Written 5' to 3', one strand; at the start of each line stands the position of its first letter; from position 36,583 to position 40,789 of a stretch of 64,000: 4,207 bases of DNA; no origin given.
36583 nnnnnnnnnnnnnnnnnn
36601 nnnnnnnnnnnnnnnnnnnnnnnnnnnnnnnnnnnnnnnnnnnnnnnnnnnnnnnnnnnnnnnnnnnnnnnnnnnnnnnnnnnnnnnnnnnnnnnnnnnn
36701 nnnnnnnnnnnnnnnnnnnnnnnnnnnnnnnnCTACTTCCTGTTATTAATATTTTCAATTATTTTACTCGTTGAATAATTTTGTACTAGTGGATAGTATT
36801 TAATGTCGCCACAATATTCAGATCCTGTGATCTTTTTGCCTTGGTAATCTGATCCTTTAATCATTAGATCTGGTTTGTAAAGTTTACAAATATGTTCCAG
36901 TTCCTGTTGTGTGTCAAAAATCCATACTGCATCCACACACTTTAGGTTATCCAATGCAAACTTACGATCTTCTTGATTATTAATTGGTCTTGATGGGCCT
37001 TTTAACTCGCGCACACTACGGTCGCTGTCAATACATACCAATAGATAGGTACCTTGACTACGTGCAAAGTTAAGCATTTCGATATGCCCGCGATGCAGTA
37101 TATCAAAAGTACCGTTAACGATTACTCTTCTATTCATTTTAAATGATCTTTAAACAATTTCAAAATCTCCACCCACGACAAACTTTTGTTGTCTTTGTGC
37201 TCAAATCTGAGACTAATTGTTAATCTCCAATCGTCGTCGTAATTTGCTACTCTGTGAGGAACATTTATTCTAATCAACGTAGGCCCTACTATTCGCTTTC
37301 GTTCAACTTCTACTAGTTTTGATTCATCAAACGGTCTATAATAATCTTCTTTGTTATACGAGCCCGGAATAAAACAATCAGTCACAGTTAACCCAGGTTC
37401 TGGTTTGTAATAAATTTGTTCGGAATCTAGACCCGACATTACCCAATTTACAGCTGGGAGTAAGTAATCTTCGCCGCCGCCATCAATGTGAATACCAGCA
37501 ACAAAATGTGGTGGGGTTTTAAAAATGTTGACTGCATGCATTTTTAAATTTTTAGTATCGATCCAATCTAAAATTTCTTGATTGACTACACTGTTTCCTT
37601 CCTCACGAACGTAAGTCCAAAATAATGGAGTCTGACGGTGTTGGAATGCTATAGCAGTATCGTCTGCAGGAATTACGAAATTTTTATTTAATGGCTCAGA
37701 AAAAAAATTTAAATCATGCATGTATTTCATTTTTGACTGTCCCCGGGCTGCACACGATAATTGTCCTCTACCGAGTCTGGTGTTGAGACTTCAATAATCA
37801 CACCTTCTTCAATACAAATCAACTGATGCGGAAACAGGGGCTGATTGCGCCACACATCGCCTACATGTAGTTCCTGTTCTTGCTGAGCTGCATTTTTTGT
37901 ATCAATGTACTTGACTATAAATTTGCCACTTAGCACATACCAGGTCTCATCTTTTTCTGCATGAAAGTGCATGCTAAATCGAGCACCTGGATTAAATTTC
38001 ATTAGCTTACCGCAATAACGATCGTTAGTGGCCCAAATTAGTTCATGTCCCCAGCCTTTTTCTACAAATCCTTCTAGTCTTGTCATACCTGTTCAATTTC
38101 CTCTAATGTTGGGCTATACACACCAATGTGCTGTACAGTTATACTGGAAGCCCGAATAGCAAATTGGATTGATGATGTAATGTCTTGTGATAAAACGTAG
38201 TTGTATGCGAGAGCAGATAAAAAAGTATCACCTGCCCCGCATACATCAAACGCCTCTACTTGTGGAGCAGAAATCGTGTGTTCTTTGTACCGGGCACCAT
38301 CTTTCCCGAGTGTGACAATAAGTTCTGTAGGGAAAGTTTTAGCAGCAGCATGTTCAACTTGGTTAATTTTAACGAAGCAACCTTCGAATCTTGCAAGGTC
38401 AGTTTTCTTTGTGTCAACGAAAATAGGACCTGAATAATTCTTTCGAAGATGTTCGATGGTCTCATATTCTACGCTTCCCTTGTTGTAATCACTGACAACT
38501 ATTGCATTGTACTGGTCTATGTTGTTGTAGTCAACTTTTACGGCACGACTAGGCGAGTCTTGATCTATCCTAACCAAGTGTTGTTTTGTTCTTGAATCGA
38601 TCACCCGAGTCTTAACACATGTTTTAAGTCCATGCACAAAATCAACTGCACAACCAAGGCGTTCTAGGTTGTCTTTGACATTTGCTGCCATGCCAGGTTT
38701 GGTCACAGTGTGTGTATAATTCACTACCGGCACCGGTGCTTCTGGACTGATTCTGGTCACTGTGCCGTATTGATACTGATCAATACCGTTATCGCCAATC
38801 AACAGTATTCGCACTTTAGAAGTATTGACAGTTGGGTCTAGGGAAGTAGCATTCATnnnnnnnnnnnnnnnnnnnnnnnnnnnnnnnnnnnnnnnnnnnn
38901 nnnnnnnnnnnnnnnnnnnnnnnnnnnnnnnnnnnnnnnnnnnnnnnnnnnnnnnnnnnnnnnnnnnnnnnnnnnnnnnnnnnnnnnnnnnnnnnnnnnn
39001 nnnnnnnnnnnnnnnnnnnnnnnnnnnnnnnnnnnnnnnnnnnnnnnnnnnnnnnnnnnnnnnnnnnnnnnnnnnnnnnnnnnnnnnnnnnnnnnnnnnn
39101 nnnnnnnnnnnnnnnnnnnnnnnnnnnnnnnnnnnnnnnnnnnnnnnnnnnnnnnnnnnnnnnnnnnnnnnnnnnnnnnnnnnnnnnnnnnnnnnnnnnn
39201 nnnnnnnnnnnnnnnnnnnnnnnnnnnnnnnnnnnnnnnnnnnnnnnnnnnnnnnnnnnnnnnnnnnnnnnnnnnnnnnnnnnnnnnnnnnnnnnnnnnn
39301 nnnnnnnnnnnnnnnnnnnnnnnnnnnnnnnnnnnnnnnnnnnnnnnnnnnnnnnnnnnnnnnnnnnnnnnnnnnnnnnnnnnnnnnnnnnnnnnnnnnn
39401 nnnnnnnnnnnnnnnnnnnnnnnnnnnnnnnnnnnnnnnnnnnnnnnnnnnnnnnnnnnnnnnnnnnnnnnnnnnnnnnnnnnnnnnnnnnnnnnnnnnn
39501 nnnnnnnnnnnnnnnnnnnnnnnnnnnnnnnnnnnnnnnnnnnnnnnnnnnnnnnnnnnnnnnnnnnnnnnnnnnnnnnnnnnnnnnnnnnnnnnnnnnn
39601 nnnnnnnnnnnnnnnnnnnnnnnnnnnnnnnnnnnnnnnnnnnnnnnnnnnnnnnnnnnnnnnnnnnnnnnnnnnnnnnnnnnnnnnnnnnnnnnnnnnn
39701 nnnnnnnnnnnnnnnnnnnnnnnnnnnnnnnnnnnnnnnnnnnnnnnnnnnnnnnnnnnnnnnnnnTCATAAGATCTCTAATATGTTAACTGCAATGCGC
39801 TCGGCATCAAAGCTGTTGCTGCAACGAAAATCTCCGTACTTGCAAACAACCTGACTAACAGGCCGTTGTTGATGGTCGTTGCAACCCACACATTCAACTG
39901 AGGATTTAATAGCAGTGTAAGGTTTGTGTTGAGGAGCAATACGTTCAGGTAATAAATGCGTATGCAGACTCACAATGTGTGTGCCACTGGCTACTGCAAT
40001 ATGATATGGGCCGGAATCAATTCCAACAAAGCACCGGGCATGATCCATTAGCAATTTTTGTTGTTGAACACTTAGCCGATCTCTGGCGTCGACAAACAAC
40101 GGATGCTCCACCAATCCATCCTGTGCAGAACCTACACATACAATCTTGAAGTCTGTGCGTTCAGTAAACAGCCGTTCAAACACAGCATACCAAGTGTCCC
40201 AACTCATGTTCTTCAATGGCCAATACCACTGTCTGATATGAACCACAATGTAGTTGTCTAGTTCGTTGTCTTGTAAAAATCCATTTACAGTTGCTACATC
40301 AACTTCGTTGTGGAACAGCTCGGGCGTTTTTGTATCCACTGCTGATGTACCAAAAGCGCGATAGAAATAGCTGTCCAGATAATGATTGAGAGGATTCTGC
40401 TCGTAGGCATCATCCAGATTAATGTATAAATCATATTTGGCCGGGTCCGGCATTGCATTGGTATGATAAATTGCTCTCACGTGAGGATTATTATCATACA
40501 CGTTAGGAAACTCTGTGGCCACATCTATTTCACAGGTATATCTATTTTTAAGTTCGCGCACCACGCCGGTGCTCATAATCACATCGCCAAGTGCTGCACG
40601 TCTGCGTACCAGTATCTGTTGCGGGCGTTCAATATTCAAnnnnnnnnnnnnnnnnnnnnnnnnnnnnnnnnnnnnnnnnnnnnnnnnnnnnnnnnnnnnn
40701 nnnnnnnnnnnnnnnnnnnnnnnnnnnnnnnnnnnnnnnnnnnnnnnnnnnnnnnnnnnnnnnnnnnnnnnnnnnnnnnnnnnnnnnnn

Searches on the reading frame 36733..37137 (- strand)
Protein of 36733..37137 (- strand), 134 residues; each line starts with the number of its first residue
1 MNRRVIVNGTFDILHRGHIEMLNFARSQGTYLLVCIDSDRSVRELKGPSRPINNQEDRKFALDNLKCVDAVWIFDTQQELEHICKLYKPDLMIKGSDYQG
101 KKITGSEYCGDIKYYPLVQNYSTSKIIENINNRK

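Call 18: search_protein_families(library=pfam, proteins=[window:36733-37137:-], max_evalue=0.001)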
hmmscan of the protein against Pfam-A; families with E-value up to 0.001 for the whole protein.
window:36733-37137:- (134 aa): 1 family
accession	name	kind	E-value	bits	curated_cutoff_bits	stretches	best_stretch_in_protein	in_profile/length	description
PF01467.32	CTP_transf_like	-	1.4e-15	58.1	21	1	6-98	1-90/133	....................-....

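Call 53: search_protein_families(library=ncbifam, proteins=[window:36733-37137:-], max_evalue=0.00001)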
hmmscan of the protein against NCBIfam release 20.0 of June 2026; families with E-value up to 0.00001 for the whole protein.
window:36733-37137:- (134 aa): 6 families
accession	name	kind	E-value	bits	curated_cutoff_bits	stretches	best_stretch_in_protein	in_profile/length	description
TIGR02199.1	rfaE_dom_II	equivalog_domain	9.4e-39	132.5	181.5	1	5-131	14-143/144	D-glycero-beta-D-manno-heptose 1-phosphate adenylyltransferase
NF008454.0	PRK11316.1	equivalog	1.2e-32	113.2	521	1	4-133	342-474/475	bifunctional D-glycero-beta-D-manno-heptose-7-phosphate kinase/D-glycero-beta-D-manno-heptose 1-phosphate adenylyltransferase HldE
TIGR01518.1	g3p_cytidyltrns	equivalog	3.7e-17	62.6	165.4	1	5-129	1-124/125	glycerol-3-phosphate cytidylyltransferase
TIGR00125.1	cyt_tran_rel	domain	6e-16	58.4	27.7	1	4-69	1-63/65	adenylyltransferase/cytidyltransferase family protein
NF001985.0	PRK00777.1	subfamily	2.5e-10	40.7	104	1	3-64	5-64/157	pantetheine-phosphate adenylyltransferase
NF002250.0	PRK01170.1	subfamily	2.6e-06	27.2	489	1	4-64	2-59/322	bifunctional pantetheine-phosphate adenylyltransferase/NTP phosphatase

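Call 94: search_protein_families(library=phrogs, proteins=[window:36733-37137:-], max_evalue=0.01)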
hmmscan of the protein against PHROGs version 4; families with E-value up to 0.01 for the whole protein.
window:36733-37137:- (134 aa): 5 families
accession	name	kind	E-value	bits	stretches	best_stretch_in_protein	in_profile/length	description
phrog_7878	-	other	6.5e-43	146.9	1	3-132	2-130/131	bifunctional heptose 7-phosphate kinase/heptose 1-phosphate adenyltransferase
phrog_21127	-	DNA, RNA and nucleotide metabolism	3.6e-15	56.6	1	63-129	3-69/73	nucleotidyltransferase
phrog_22094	-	unknown function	2.4e-05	25.2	1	92-131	1-40/42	-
phrog_395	-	other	0.0011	19.8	0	4-48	13-57/373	cytidyltransferase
phrog_3462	-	moron, auxiliary metabolic gene and host takeover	0.0021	18.3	1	5-47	5-49/346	nicotinamide-nucleotide adenylyltransferase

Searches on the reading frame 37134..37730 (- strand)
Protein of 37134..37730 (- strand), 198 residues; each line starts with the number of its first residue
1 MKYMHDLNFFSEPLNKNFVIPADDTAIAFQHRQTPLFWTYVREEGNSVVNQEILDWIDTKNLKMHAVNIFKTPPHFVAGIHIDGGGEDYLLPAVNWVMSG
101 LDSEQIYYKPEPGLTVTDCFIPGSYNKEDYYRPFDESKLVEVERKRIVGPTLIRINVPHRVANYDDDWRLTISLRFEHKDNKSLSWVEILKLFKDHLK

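Call 18: search_protein_families(library=pfam, proteins=[window:37134-37730:-], max_evalue=0.001)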
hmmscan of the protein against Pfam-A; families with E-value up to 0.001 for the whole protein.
window:37134-37730:- (198 aa): 0 families

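Call 25: search_protein_families(library=pfam, proteins=[window:37134-37730:-], max_evalue=1)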
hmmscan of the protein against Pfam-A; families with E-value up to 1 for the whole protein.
window:37134-37730:- (198 aa): 0 families

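Call 94: search_protein_families(library=phrogs, proteins=[window:37134-37730:-], max_evalue=0.01)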
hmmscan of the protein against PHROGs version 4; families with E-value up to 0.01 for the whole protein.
window:37134-37730:- (198 aa): 0 families

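Call 106: find_homologous_proteins(query=window:37134-37730:-, max_evalue=0.001)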
Query window:37134-37730:- (198 aa): 4 proteins with E <= 0.001 among 24 candidates.
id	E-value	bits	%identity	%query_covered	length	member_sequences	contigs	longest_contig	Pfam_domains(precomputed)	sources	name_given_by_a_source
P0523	1.0e-126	439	94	100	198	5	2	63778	-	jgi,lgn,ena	jgi:hypothetical protein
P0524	3.1e-118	411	87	100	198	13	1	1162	-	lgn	-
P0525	3.1e-89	316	68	98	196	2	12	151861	-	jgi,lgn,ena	-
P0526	1.3e-83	298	65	100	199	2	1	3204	-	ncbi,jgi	jgi:hypothetical protein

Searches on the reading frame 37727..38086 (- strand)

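Call 18: search_protein_families(library=pfam, proteins=[window:37727-38086:-], max_evalue=0.001)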
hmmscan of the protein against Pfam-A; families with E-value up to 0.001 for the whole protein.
window:37727-38086:- (119 aa): 4 families
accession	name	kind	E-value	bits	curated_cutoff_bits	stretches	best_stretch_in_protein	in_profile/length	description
PF07883.17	Cupin_2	-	1.9e-09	37.5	27.2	1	28-94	2-61/70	Cupin domain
PF00190.28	Cupin_1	-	1.2e-05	25.4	22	1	30-98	39-110/151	Cupin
PF01050.24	MannoseP_isomer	-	2.3e-05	25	23.6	1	8-94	12-102/116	Mannose-6-phosphate isomerase C-terminal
PF12973.13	Cupin_7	-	0.0002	21.6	27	1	28-98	37-97/105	ChrR Cupin-like domain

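Call 53: search_protein_families(library=ncbifam, proteins=[window:37727-38086:-], max_evalue=0.00001)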
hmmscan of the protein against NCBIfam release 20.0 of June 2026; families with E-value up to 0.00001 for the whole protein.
window:37727-38086:- (119 aa): 2 families
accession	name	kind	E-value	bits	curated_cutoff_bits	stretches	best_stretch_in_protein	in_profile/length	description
TIGR03404.1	bicupin_oxalic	subfamily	2.2e-06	27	254.2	1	22-96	65-137/367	bicupin, oxalate decarboxylase family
TIGR04366.1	cupin_WbuC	subfamily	7.3e-06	25.9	42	1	29-100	39-114/132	WbuC family cupin fold metalloprotein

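Call 94: search_protein_families(library=phrogs, proteins=[window:37727-38086:-], max_evalue=0.01)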
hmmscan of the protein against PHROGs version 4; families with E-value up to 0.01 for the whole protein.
window:37727-38086:- (119 aa): 1 family
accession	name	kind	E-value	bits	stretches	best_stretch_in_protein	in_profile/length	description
phrog_7851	-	other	6.2e-39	133.6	1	2-116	2-117/117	cysteine dioxygenase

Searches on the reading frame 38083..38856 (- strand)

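Call 18: search_protein_families(library=pfam, proteins=[window:38083-38856:-], max_evalue=0.001)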
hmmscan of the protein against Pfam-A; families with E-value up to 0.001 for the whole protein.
window:38083-38856:- (257 aa): 1 family
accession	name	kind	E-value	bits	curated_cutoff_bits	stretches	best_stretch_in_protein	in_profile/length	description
PF00294.29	PfkB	-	5.2e-19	69.1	25.8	1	162-249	203-298/302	pfkB family carbohydrate kinase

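Call 53: search_protein_families(library=ncbifam, proteins=[window:38083-38856:-], max_evalue=0.00001)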
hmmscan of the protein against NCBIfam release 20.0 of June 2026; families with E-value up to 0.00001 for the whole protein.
window:38083-38856:- (257 aa): 8 families
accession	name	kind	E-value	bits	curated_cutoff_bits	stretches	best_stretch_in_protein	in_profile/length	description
TIGR02198.1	rfaE_dom_I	equivalog_domain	1.6e-42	145.7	345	3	12-74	5-67/315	D-glycero-beta-D-manno-heptose-7-phosphate kinase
NF008454.0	PRK11316.1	equivalog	2.9e-32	111.9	521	3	13-74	9-70/475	bifunctional D-glycero-beta-D-manno-heptose-7-phosphate kinase/D-glycero-beta-D-manno-heptose 1-phosphate adenylyltransferase HldE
TIGR02152.1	D_ribokin_bact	equivalog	9.9e-16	57.9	299.65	1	167-255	200-297/298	ribokinase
NF008353.0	PRK11142.1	equivalog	1e-08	35.1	341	1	177-252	216-297/307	ribokinase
TIGR03168.1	1-PFK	subfamily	1.6e-08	33.8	216.4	1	176-256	213-297/305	hexose kinase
TIGR03828.1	pfkB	equivalog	3.5e-08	32.8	292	1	176-256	213-297/305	1-phosphofructokinase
TIGR04382.1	myo_inos_iolC_N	equivalog_domain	2e-07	30.6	300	1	177-256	221-307/309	5-dehydro-2-deoxygluconokinase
NF041320.1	pfkB_Halo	equivalog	3.1e-06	26.8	400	0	177-256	209-292/302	1-phosphofructokinase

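Call 94: search_protein_families(library=phrogs, proteins=[window:38083-38856:-], max_evalue=0.01)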
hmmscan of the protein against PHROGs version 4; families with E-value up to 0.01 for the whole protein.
window:38083-38856:- (257 aa): 2 families
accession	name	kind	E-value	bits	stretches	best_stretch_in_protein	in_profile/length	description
phrog_8133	-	unknown function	2.6e-83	280.1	1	15-256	3-243/246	-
phrog_15334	-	unknown function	2.7e-06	27.9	1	163-256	211-319/323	-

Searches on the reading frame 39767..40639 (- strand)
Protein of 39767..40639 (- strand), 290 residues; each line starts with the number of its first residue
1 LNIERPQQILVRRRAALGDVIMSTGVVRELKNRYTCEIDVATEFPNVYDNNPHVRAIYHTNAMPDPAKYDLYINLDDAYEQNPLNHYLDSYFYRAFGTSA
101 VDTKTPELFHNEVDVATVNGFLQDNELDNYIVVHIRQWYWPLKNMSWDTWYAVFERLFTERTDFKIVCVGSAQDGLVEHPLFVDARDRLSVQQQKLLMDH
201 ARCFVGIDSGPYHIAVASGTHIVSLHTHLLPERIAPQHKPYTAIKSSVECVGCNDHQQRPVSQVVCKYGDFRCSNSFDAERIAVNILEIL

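Call 17: search_protein_families(library=pfam, proteins=[window:39767-40639:-], max_evalue=0.001)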
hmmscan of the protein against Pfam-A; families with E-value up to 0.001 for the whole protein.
window:39767-40639:- (290 aa): 1 family
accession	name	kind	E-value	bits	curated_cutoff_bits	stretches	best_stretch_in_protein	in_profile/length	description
PF01075.23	Glyco_transf_9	-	1.1e-09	38.4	22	1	182-258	165-241/247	Glycosyltransferase family 9 (heptosyltransferase)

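Call 94: search_protein_families(library=phrogs, proteins=[window:39767-40639:-], max_evalue=0.01)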
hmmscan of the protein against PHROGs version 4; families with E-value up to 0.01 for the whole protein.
window:39767-40639:- (290 aa): 1 family
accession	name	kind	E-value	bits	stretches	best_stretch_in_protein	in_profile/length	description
phrog_24975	-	unknown function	0.00044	20.2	1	188-264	199-270/509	-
